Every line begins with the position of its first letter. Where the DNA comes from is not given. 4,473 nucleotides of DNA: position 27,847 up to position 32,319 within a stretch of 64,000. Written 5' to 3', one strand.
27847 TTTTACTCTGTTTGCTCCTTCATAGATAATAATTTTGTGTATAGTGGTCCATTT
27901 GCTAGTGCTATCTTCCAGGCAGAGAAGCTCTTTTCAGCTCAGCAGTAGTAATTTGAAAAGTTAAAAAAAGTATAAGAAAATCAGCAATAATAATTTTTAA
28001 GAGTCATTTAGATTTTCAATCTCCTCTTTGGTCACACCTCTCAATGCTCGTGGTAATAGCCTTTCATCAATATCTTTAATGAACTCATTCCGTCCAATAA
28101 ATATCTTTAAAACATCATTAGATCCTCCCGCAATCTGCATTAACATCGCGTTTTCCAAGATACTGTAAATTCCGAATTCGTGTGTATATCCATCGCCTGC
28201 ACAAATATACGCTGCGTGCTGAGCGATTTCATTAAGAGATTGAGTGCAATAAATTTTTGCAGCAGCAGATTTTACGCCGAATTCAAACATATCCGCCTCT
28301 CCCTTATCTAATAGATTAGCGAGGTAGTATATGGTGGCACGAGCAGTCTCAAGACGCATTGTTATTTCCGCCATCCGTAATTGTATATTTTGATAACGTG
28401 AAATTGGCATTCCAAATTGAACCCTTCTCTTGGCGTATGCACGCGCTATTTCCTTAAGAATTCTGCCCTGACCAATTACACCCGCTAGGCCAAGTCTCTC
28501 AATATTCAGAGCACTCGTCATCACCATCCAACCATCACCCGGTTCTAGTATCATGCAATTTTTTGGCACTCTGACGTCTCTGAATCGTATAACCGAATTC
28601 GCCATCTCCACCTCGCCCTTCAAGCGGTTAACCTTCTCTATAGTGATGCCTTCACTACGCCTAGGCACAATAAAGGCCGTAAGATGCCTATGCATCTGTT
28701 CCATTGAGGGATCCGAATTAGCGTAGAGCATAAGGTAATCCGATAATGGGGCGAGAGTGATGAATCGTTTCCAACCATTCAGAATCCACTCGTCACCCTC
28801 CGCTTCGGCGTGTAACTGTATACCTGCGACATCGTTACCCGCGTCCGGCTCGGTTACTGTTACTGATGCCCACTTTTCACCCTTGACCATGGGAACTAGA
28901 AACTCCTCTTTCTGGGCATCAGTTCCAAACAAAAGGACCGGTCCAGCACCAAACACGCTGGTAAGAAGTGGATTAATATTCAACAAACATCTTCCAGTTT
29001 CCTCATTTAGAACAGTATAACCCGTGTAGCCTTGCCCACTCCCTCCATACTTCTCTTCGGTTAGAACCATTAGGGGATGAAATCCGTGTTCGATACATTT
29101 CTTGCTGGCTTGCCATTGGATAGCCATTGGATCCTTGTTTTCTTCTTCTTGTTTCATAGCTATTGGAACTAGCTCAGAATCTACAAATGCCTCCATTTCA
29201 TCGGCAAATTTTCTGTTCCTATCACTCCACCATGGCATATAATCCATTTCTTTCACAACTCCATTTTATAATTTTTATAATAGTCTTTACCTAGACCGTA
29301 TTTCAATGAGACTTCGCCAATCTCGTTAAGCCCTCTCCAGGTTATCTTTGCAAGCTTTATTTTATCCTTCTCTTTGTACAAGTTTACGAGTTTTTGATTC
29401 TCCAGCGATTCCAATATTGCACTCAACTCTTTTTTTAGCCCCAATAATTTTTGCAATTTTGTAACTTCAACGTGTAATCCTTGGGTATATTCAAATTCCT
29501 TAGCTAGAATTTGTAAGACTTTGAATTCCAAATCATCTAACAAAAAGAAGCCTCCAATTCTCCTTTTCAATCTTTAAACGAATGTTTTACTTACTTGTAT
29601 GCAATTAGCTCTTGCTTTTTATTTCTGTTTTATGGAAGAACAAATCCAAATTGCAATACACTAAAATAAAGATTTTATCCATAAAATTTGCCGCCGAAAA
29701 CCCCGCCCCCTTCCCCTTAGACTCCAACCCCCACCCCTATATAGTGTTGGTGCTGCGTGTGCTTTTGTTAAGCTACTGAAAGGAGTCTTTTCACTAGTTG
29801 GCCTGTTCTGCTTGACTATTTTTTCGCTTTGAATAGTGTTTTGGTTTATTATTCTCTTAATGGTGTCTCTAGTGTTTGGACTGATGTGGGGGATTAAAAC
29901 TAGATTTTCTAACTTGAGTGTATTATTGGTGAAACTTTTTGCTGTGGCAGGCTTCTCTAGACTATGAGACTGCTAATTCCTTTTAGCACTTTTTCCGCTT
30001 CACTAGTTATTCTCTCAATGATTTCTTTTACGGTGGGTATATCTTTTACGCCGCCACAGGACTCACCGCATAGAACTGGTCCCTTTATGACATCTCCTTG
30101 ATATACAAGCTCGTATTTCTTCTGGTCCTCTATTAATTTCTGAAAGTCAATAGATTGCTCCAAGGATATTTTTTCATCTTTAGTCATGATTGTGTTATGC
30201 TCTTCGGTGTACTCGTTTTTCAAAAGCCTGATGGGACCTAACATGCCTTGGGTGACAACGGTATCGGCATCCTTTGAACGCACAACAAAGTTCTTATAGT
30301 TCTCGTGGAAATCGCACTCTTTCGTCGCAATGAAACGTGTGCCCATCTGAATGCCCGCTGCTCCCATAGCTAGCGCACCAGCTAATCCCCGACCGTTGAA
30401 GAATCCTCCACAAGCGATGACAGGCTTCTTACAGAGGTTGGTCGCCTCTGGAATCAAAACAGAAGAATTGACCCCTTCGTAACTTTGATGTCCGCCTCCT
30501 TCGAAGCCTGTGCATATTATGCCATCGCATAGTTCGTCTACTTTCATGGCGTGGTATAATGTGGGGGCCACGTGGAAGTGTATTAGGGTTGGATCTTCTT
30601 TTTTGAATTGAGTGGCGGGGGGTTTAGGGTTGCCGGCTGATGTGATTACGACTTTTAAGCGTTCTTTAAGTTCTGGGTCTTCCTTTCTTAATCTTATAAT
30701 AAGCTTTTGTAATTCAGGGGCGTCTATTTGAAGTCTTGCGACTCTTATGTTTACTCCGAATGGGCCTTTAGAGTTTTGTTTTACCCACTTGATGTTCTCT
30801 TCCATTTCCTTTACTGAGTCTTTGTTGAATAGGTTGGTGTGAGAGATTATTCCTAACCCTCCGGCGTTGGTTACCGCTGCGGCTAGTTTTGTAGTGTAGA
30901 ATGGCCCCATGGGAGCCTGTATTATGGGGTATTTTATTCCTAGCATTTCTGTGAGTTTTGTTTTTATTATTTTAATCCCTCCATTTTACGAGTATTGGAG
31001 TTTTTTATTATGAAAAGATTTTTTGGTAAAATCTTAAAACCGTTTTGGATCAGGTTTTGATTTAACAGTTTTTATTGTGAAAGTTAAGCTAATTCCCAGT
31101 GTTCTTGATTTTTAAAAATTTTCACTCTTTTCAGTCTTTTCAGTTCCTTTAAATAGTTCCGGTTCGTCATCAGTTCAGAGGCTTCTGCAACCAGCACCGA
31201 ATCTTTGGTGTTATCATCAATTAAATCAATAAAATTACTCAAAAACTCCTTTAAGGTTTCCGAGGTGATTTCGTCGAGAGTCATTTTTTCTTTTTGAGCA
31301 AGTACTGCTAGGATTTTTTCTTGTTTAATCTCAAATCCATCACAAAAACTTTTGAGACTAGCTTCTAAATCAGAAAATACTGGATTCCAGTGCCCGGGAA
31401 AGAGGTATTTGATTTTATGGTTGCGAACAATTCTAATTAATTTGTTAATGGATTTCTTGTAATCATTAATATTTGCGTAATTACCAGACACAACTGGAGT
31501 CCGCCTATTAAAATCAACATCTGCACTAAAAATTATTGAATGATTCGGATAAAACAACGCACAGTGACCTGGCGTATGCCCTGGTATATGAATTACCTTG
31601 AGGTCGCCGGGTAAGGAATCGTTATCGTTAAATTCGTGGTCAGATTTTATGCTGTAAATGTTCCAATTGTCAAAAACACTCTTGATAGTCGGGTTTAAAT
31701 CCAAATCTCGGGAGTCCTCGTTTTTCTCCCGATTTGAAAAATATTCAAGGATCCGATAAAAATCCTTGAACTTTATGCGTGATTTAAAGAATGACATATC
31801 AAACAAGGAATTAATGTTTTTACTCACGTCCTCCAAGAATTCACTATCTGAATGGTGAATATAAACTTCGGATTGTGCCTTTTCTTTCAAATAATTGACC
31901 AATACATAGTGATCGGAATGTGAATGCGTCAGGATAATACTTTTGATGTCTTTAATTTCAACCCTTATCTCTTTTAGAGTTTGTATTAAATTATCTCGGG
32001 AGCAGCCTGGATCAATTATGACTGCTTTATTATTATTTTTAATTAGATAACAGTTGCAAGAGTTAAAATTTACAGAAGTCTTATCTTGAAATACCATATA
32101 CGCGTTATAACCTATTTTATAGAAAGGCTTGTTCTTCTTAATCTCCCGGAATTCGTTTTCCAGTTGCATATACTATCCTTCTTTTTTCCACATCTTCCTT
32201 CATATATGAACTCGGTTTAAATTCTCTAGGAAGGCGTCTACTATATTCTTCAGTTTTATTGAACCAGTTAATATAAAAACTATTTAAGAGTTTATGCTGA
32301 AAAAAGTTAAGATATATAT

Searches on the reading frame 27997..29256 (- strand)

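Call 4: search_protein_families(library=pfam, proteins=[window:27997-29256:-], max_evalue=0.01)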
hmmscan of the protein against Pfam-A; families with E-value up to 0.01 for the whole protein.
window:27997-29256:- (419 aa): 6 families
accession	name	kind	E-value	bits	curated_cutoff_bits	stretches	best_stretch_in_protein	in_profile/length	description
PF00441.29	Acyl-CoA_dh_1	-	4.2e-29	102.1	22.4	1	240-390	1-148/150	Acyl-CoA dehydrogenase, C-terminal domain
PF02770.24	Acyl-CoA_dh_M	-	3.6e-18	66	33.3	1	133-228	3-97/97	Acyl-CoA dehydrogenase, middle domain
PF02771.21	Acyl-CoA_dh_N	-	2.9e-17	63.5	22.9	1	12-127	2-113/113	Acyl-CoA dehydrogenase, N-terminal domain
PF22924.1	ACOX_C_alpha1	-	2.1e-05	24.8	27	1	319-388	96-165/169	Acyl-CoA oxidase, C-alpha1 domain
PF08028.16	Acyl-CoA_dh_2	-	0.00027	21.6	22.7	1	271-352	18-105/134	Acyl-CoA dehydrogenase, C-terminal domain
PF11794.13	HpaB_N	-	0.0095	16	35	0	158-206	179-227/270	4-hydroxyphenylacetate 3-hydroxylase N terminal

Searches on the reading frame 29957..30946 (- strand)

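Call 4: search_protein_families(library=pfam, proteins=[window:29957-30946:-], max_evalue=0.01)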
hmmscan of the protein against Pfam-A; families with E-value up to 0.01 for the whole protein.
window:29957-30946:- (329 aa): 2 families
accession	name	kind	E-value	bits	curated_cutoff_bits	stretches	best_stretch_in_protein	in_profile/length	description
PF03060.21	NMO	-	2.1e-50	172.4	28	1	2-315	8-330/331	Nitronate monooxygenase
PF00478.31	IMPDH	-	9e-08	31.9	25.6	1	4-58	33-82/345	IMP dehydrogenase / GMP reductase domain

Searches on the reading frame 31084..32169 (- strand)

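Call 4: search_protein_families(library=pfam, proteins=[window:31084-32169:-], max_evalue=0.01)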
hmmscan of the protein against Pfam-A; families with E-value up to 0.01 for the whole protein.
window:31084-32169:- (361 aa): 4 families
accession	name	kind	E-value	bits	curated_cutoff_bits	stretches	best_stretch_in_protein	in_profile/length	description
PF00753.33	Lactamase_B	-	4.8e-31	108.7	22.7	1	35-260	3-196/196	Metallo-beta-lactamase superfamily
PF19583.5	ODP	-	1.2e-11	45.3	27.2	1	37-135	2-102/194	ODP family beta lactamase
PF12706.13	Lactamase_B_2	-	8.3e-05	22.7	27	1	50-115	3-70/200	Beta-lactamase superfamily domain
PF13483.12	Lactamase_B_3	-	0.00021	21.7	24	1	34-92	3-54/160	Beta-lactamase superfamily domain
